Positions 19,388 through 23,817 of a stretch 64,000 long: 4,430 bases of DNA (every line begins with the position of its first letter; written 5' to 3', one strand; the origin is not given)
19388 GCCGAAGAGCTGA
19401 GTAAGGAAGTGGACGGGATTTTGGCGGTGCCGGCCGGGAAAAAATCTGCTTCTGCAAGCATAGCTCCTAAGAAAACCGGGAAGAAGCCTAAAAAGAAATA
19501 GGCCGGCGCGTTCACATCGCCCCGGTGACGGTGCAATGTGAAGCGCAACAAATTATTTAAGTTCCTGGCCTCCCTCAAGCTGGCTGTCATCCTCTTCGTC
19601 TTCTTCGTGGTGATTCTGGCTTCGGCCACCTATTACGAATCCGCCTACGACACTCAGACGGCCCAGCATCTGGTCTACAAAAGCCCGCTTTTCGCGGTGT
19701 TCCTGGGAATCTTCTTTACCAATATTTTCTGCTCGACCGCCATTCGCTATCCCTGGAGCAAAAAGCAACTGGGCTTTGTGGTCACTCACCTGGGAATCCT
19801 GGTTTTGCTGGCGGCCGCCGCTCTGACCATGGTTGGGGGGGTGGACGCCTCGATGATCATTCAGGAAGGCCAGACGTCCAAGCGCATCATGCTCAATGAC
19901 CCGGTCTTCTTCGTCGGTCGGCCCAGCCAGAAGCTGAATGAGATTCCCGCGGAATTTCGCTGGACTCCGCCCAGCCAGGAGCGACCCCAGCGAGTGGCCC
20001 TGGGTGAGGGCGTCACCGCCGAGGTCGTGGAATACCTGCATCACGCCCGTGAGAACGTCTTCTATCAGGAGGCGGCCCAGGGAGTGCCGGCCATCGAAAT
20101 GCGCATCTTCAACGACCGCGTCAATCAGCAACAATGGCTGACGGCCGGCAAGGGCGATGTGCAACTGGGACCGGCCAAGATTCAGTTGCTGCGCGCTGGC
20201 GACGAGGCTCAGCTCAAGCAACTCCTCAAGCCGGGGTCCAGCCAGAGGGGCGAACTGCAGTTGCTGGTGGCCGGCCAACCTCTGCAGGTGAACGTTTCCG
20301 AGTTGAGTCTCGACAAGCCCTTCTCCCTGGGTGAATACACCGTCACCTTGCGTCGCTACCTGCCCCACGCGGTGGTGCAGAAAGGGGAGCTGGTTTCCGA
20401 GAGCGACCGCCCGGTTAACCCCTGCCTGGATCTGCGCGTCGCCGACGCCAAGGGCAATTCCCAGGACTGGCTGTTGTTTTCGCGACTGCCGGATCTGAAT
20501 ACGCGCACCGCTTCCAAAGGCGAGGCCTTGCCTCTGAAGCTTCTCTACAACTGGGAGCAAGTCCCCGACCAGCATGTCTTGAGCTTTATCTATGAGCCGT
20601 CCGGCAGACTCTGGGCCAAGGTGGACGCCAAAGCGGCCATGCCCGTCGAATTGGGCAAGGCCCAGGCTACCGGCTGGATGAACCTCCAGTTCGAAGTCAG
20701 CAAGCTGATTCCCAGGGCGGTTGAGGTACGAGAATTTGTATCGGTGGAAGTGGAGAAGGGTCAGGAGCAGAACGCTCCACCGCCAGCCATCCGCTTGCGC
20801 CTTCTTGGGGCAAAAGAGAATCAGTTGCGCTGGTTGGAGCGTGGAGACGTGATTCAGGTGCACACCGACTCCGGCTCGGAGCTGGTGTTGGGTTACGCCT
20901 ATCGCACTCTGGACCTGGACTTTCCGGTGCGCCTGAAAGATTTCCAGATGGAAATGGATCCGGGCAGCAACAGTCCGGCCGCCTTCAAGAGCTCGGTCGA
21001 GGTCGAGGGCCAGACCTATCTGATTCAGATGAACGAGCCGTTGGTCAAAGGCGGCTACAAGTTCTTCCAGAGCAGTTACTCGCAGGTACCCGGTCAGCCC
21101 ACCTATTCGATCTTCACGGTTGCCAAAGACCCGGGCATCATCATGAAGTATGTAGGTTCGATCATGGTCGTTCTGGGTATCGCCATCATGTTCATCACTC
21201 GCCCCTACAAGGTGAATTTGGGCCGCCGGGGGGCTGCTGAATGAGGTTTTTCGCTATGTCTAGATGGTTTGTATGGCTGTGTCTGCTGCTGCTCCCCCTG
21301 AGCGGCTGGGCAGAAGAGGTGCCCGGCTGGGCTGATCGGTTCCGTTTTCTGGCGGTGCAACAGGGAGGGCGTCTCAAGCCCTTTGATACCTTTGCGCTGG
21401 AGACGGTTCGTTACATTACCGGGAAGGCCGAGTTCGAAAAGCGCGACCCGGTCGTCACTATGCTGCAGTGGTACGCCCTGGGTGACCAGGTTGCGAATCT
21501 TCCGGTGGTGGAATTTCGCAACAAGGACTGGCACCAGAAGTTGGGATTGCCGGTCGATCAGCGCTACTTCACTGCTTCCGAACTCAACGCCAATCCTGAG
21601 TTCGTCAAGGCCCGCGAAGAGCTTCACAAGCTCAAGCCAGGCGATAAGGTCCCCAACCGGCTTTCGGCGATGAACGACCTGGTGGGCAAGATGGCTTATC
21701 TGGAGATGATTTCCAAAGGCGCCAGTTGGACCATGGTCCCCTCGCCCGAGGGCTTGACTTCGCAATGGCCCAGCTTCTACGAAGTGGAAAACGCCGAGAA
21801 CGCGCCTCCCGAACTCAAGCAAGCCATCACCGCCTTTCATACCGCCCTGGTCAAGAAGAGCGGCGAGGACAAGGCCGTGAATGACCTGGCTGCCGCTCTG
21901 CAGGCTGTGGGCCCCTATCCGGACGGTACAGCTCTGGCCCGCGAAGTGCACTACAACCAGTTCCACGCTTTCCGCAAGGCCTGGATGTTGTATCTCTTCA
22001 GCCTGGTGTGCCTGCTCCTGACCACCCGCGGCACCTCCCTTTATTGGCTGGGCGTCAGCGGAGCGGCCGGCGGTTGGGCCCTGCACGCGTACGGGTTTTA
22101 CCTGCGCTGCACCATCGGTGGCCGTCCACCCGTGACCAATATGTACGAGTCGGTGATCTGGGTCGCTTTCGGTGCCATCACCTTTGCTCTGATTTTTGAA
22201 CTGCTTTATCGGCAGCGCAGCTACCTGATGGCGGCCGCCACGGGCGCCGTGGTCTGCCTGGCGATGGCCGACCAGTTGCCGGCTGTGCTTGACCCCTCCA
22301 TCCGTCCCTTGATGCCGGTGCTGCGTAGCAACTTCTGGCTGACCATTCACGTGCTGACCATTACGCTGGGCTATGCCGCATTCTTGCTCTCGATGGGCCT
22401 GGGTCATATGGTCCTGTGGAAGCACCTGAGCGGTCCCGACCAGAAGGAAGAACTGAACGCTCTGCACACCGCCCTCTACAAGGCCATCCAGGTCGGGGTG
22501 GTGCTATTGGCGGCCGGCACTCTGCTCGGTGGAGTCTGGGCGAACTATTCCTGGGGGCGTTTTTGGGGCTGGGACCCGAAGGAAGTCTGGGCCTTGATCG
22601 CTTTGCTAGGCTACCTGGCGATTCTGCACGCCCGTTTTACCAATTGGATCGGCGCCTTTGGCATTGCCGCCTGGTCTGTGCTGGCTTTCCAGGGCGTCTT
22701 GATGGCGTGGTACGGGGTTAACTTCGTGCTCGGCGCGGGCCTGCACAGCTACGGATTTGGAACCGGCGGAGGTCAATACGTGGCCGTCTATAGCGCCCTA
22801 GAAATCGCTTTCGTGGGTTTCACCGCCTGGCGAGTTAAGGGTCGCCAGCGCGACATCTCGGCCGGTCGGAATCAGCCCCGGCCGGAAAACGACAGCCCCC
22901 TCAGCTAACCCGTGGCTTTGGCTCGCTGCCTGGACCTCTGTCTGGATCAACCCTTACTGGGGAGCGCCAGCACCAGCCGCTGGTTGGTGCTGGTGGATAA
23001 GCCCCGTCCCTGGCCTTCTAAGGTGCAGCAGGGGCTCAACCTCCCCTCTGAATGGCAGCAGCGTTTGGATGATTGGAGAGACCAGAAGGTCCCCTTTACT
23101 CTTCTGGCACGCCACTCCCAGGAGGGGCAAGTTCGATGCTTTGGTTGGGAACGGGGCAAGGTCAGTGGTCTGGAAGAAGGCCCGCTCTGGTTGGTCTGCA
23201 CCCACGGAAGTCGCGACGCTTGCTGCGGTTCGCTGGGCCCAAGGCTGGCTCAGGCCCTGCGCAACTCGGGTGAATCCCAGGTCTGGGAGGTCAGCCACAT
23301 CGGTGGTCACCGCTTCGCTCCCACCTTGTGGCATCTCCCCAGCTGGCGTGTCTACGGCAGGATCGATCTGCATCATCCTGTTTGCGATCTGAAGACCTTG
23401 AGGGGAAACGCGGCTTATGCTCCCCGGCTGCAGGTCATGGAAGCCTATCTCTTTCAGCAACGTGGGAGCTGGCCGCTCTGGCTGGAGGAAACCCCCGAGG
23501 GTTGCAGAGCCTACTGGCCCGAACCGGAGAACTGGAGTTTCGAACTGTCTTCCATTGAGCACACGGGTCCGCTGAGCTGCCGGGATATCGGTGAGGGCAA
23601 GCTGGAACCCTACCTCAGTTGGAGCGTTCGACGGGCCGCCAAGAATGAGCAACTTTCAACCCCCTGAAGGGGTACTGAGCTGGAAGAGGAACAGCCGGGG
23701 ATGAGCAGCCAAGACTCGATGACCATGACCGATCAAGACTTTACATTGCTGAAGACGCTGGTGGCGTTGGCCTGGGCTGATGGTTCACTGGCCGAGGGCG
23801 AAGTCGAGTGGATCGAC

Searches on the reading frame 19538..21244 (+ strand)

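Call 17: search_protein_families(library=pfam, proteins=[window:19538-21244:+], max_evalue=0.00001)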
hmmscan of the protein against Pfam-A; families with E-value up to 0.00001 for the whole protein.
window:19538-21244:+ (568 aa): 1 family
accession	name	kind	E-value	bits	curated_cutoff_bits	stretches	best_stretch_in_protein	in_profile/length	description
PF05140.19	ResB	-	2.1e-19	70.1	24.6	1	452-516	199-267/486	ResB-like family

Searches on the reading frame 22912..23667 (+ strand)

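Call 17: search_protein_families(library=pfam, proteins=[window:22912-23667:+], max_evalue=0.00001)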
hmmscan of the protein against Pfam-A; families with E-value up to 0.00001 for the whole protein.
window:22912-23667:+ (251 aa): 1 family
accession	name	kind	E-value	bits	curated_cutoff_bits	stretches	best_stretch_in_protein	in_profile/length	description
PF06999.17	Suc_Fer-like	-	3.5e-21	76.6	34.9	1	71-155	90-170/191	Sucrase/ferredoxin-like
